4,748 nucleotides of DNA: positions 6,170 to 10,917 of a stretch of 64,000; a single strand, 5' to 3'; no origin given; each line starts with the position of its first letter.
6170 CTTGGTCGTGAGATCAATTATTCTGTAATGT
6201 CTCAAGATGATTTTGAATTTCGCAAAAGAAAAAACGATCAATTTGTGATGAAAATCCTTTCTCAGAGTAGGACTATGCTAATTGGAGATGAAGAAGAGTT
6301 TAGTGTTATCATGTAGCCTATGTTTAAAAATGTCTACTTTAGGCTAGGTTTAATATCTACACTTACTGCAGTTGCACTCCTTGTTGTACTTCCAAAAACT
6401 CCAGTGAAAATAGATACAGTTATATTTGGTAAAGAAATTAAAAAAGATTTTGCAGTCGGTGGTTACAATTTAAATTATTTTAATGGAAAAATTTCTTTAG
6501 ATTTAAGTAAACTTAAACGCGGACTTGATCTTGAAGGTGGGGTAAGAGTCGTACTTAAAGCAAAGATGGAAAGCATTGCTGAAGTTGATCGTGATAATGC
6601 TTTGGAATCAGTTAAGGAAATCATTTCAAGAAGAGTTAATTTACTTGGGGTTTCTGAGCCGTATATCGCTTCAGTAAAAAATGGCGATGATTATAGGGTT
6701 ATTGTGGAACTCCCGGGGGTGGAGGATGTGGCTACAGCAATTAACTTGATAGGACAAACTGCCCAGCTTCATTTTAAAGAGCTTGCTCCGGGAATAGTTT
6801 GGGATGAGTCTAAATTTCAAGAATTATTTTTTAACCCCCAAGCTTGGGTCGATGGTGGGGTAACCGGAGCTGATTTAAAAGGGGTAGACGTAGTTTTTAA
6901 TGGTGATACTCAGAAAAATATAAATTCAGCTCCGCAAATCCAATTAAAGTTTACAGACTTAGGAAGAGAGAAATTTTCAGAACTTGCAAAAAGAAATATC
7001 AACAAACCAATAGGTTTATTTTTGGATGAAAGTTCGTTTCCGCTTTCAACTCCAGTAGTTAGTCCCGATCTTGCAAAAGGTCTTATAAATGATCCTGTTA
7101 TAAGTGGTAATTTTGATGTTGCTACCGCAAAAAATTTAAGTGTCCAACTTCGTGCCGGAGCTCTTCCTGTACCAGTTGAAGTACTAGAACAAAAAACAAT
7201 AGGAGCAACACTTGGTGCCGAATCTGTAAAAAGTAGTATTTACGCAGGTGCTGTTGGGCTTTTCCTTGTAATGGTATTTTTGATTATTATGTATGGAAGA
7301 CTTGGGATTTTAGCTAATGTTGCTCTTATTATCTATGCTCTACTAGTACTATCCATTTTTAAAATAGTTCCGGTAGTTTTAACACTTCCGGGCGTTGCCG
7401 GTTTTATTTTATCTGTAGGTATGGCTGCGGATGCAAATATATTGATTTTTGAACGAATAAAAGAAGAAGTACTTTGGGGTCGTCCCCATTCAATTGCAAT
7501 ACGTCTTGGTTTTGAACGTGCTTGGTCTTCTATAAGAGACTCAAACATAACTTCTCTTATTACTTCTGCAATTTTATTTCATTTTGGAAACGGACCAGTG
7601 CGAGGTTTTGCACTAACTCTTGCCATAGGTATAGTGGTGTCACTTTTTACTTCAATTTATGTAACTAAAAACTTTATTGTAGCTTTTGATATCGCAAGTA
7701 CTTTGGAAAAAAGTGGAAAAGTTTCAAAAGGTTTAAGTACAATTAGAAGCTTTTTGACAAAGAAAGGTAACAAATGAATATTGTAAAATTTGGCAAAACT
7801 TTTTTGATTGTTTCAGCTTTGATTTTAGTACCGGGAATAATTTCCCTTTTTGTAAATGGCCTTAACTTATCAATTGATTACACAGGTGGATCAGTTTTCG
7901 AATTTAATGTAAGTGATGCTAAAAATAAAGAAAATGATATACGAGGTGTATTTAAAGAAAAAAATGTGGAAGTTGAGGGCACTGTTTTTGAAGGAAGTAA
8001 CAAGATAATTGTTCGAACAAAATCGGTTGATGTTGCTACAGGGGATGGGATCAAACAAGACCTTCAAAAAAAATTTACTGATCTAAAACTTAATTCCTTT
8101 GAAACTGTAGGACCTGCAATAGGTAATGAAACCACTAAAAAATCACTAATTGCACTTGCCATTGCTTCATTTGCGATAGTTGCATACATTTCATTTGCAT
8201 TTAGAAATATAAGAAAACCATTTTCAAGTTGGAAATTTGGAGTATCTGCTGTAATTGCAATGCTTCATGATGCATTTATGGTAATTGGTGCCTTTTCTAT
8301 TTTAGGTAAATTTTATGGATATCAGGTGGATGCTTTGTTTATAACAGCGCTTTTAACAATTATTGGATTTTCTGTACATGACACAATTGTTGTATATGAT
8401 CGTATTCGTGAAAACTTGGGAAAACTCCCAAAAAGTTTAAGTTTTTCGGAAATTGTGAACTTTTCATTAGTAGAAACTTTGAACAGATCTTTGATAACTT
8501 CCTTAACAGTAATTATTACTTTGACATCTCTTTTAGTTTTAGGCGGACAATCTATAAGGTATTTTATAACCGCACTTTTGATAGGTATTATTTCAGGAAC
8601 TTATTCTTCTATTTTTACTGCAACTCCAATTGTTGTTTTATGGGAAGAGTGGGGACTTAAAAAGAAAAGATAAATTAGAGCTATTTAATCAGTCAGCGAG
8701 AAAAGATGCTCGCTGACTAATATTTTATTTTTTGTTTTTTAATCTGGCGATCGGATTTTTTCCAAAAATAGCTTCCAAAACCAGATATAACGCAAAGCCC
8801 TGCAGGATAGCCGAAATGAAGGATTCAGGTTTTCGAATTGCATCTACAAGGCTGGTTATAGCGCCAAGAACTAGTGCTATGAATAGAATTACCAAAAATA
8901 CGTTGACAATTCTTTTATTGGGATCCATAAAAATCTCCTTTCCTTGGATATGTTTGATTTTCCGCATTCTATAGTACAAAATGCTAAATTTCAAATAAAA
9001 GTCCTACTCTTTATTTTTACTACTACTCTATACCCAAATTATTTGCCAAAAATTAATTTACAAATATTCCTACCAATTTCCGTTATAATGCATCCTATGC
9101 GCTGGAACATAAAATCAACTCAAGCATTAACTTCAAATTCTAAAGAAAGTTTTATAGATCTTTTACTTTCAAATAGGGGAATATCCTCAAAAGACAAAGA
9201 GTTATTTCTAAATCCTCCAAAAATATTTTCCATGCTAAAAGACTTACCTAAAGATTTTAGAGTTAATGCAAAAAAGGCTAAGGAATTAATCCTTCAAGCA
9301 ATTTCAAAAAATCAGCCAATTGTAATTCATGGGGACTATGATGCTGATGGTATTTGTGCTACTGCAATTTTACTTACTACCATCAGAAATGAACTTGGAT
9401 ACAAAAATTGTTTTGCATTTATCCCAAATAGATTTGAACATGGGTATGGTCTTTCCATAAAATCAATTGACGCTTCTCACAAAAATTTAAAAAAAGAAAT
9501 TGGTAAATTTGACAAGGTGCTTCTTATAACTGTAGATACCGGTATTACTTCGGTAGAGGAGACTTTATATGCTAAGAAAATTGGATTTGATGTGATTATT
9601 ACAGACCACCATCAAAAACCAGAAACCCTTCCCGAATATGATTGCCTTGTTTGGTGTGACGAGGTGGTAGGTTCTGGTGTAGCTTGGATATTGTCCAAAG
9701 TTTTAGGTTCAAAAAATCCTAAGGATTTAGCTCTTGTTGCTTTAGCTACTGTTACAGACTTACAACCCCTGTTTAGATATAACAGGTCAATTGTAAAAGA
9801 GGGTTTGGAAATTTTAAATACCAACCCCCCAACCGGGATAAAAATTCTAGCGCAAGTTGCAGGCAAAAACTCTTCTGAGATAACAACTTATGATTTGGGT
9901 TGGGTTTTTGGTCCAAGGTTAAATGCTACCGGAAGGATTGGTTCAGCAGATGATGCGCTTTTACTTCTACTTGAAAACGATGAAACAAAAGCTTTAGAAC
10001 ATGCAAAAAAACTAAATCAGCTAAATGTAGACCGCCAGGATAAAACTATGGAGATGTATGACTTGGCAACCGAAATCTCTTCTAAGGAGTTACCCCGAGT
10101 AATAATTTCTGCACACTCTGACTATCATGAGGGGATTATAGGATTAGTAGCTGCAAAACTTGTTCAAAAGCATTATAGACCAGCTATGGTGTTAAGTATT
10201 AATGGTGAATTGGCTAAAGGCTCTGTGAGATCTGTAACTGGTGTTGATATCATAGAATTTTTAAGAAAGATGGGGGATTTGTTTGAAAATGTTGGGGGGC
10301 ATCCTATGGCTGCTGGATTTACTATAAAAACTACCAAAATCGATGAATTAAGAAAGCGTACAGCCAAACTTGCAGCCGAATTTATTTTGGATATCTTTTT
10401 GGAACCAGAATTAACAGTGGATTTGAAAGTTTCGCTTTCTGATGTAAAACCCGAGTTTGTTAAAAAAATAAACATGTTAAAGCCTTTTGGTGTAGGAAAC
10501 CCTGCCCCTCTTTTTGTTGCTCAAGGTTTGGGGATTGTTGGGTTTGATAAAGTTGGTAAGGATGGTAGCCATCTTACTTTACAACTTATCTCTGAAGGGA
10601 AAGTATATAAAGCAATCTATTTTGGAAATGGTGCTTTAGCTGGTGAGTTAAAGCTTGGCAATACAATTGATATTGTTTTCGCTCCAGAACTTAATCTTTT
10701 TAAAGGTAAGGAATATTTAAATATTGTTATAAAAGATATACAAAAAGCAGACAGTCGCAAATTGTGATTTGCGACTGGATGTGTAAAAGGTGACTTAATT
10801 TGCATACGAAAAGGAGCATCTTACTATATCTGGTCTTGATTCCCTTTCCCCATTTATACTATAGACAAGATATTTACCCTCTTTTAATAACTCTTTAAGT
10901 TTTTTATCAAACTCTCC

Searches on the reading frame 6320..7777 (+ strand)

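Call 60: search_protein_families(library=ncbifam, proteins=[window:6320-7777:+], max_evalue=0.00001)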
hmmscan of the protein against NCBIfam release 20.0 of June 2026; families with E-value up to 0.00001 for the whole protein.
window:6320-7777:+ (485 aa): 18 families
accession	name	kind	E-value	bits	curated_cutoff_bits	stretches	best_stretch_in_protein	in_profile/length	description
NF009583.0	PRK13024.1-3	subfamily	3.5e-116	389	721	1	60-456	36-431/755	protein translocase subunit SecDF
TIGR01129.1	secD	equivalog_domain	9.5e-108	360.9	244.4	1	68-452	2-396/397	protein translocase subunit SecD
NF009585.0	PRK13024.1-5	equivalog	4.4e-87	293.1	1037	2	184-455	381-646/993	protein translocase subunit SecDF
NF009545.0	PRK12933.1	equivalog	1.7e-75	254.7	728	1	101-453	238-590/604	protein translocase subunit SecD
NF011315.0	PRK14726.1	equivalog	5.6e-74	249.7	1249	1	186-455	264-523/855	protein translocase subunit SecDF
TIGR00916.1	2A0604s01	subfamily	6.5e-66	222.2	148.6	1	212-446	2-231/231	SecD/SecF family protein translocase subunit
NF009581.0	PRK13024.1-1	equivalog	1.9e-65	221.4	1058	1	64-460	31-413/752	protein translocase subunit SecDF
NF009584.0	PRK13024.1-4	equivalog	6.9e-56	190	1171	2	261-458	213-413/759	protein translocase subunit SecDF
NF009580.0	PRK13023.1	equivalog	2.5e-52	178.1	1153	1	64-455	61-446/775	protein translocase subunit SecDF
NF009540.0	PRK12911.1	equivalog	5.6e-45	153.2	1878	1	247-455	852-1060/1403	bifunctional preprotein translocase subunit SecD/SecF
NF009582.0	PRK13024.1-2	equivalog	7.2e-36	123.5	723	1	258-452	289-483/859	protein translocase subunit SecDF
NF006218.0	PRK08343.1-4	subfamily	5.2e-34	117.7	383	2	182-448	119-380/392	preprotein translocase subunit SecD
NF046001.1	SecDF_plasm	equivalog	2.8e-25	88.6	500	1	260-455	308-502/878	protein translocase subunit SecDF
NF006216.0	PRK08343.1-2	equivalog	2.2e-22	79.6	519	1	269-444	311-489/506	preprotein translocase subunit SecD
NF006217.0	PRK08343.1-3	equivalog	2.2e-19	69.5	491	1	263-443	346-526/544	preprotein translocase subunit SecD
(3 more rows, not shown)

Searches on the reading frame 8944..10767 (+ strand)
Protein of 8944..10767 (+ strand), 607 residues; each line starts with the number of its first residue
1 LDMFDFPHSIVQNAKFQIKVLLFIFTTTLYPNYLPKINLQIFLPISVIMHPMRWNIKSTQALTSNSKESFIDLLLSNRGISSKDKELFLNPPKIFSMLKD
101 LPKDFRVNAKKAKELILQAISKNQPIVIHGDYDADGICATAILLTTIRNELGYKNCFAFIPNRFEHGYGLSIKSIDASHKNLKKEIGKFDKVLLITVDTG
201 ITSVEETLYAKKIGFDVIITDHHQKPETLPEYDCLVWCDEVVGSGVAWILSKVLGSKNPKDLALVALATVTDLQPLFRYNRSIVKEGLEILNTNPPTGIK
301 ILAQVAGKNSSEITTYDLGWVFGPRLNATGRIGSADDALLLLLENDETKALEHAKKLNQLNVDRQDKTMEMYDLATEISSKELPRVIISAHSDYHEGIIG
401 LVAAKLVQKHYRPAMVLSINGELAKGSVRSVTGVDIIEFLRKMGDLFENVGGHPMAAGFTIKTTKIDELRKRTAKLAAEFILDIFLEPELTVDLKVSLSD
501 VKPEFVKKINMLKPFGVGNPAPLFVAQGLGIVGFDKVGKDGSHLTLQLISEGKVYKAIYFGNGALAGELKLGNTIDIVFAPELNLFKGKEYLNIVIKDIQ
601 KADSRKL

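Call 60: search_protein_families(library=ncbifam, proteins=[window:8944-10767:+], max_evalue=0.00001)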
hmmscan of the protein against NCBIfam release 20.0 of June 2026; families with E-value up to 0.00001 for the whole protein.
window:8944-10767:+ (607 aa): 5 families
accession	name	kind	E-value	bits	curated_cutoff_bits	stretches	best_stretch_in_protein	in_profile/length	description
TIGR00644.1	recJ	equivalog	4.8e-125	417.9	396.9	1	69-599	3-546/546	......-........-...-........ exonuclease RecJ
NF008290.0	PRK11070.1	equivalog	7.2e-69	232.8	900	2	262-600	226-575/577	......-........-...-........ exonuclease RecJ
NF053576.1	RecJ_archaeal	equivalog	3.8e-22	78.8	360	2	118-292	6-173/452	RecJ family nuclease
NF053575.1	GAN_nuclease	exception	1.5e-08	33.7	850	0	105-274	6-168/467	GINS-associated RecJ family nuclease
NF040701.1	RecJ_Meth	equivalog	5.4e-07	28.7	550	0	121-286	5-165/449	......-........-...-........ exonuclease RecJ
